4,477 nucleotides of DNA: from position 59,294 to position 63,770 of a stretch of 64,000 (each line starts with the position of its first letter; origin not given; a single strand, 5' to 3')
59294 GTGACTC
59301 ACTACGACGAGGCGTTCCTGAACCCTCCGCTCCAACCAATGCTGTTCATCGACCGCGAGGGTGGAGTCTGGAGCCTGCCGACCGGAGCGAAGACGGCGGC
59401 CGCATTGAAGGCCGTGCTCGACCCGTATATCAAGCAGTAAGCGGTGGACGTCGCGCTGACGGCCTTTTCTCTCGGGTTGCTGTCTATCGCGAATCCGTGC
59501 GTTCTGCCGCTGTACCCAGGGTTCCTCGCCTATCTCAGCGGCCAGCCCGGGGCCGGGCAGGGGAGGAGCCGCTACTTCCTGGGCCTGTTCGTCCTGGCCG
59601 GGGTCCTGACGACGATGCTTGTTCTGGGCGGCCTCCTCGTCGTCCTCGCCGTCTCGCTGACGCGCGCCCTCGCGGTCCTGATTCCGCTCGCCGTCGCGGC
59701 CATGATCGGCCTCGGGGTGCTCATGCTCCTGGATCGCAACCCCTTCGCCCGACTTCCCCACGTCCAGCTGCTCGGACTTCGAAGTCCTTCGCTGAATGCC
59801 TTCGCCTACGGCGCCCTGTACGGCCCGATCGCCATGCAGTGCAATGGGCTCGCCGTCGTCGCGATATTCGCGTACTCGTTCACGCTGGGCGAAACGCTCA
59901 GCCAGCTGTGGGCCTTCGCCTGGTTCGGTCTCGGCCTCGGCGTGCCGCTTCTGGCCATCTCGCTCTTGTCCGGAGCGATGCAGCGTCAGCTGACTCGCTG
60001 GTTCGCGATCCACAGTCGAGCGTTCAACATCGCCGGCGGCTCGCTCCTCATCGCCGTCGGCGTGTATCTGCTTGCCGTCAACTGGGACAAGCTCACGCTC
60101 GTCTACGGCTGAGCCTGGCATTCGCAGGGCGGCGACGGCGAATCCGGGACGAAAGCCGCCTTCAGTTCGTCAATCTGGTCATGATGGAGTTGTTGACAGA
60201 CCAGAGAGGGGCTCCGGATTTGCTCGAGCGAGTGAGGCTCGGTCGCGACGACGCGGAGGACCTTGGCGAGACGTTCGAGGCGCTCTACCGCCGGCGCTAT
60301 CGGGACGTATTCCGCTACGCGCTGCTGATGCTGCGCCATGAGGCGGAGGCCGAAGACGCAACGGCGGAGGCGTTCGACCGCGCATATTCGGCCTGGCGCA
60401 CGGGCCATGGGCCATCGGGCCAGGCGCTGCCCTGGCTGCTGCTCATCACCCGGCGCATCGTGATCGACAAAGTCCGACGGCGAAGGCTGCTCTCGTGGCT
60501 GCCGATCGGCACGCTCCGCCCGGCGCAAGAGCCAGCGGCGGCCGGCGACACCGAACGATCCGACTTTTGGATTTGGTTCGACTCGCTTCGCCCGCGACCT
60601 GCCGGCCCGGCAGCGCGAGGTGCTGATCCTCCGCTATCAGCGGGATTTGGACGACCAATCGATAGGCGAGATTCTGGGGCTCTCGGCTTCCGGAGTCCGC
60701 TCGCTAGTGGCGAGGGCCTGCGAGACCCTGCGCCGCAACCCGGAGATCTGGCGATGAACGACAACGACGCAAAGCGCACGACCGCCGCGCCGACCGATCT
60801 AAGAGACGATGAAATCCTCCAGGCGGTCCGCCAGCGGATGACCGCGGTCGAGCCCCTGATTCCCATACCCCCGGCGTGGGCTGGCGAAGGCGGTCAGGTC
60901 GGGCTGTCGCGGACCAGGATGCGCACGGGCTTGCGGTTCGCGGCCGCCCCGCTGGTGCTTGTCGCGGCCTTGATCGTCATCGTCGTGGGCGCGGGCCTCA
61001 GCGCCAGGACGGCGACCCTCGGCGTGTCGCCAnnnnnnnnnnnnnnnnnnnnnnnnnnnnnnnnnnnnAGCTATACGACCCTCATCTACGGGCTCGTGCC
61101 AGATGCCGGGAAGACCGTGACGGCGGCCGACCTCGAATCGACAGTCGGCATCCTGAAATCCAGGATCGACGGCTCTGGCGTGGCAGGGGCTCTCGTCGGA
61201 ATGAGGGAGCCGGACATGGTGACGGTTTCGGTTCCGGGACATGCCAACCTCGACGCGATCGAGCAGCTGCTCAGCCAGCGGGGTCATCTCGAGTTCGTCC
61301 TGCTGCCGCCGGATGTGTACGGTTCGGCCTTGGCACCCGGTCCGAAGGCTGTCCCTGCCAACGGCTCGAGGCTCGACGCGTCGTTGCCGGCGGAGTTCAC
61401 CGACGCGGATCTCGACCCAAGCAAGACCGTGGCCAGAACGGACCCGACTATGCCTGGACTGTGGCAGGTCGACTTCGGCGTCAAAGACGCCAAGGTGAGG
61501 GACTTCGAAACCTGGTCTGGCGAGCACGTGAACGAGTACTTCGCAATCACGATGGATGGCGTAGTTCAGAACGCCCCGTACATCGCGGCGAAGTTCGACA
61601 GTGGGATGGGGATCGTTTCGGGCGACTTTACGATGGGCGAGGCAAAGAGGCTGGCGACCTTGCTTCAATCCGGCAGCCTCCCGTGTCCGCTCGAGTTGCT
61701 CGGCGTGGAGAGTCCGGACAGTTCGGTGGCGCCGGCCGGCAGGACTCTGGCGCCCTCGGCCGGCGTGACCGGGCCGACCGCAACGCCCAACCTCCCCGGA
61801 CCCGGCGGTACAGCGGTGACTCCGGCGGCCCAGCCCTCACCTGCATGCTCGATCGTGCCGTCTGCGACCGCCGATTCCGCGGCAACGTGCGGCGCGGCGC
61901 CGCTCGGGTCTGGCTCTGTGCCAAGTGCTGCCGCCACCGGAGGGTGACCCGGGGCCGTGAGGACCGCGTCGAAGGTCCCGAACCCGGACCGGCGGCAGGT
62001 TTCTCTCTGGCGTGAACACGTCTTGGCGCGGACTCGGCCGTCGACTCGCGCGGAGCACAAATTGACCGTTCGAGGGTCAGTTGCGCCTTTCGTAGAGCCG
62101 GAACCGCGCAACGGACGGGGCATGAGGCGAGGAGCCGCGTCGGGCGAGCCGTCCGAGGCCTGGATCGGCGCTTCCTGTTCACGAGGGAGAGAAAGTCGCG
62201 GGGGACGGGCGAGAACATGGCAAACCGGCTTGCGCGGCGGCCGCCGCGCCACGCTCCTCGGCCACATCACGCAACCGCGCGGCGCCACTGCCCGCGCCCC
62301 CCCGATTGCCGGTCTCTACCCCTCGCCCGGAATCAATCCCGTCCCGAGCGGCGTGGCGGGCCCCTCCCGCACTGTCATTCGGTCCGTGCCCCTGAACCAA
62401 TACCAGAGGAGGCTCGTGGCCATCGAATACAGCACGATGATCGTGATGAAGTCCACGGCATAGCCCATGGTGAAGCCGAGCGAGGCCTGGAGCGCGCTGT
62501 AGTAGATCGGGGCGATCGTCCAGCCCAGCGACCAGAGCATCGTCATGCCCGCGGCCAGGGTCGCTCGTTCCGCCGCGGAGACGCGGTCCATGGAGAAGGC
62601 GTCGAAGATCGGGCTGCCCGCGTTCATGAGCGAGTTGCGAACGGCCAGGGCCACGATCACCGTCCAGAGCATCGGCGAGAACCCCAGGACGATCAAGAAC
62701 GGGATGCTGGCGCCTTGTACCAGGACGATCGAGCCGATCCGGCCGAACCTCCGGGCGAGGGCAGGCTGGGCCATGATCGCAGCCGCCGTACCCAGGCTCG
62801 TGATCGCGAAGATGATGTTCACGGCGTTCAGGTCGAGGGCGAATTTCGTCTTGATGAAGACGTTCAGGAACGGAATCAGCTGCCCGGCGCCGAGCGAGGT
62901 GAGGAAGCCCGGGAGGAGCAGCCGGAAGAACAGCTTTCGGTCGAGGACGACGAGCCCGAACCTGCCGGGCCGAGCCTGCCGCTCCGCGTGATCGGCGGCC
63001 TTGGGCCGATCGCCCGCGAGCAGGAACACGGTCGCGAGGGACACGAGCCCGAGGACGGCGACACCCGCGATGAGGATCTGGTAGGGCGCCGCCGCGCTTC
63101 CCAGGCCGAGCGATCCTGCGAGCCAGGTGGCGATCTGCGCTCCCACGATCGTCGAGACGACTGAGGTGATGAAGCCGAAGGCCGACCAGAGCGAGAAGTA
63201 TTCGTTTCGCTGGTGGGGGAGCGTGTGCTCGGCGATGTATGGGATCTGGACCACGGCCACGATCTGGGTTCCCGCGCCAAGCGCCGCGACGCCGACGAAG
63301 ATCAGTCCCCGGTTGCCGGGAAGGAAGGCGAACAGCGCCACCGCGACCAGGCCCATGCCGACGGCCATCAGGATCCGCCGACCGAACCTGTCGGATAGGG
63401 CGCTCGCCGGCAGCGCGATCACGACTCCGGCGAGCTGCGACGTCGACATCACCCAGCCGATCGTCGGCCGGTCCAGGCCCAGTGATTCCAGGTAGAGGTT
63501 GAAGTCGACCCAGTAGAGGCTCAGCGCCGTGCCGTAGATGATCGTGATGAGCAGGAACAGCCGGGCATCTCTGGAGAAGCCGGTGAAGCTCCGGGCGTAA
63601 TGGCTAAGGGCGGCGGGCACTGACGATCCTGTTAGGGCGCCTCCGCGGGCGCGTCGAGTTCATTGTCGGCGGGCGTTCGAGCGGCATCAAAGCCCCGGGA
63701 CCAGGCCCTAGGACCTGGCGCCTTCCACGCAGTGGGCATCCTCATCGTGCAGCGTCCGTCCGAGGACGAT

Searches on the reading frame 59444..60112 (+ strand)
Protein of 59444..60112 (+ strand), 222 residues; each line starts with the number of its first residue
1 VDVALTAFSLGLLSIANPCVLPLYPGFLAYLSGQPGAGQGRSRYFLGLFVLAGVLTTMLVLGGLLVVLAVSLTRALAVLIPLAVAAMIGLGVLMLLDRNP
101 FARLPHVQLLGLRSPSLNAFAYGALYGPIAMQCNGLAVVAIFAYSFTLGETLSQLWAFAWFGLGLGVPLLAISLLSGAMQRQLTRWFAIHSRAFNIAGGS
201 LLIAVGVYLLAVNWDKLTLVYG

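Call 70: search_protein_families(library=pfam, proteins=[window:59444-60112:+], max_evalue=0.001)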
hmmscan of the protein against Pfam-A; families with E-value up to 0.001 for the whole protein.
window:59444-60112:+ (222 aa): 1 family
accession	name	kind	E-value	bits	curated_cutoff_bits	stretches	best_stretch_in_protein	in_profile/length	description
PF02683.22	DsbD_TM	-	1.7e-07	31.2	27.1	1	5-210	6-215/219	Cytochrome C biogenesis protein transmembrane domain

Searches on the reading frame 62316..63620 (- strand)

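Call 70: search_protein_families(library=pfam, proteins=[window:62316-63620:-], max_evalue=0.001)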
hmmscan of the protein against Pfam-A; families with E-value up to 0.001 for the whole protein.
window:62316-63620:- (434 aa): 3 families
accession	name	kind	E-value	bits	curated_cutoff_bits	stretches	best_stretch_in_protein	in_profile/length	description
PF07690.21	MFS_1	-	7.3e-38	130.8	33.4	2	23-371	2-347/347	Major Facilitator Superfamily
PF13347.12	MFS_2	-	1.8e-09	37.1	27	1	33-365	16-368/427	MFS/sugar transport protein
PF12832.13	MFS_1_like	-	4.6e-09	36.2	25.2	1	40-190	22-171/373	MFS_1 like family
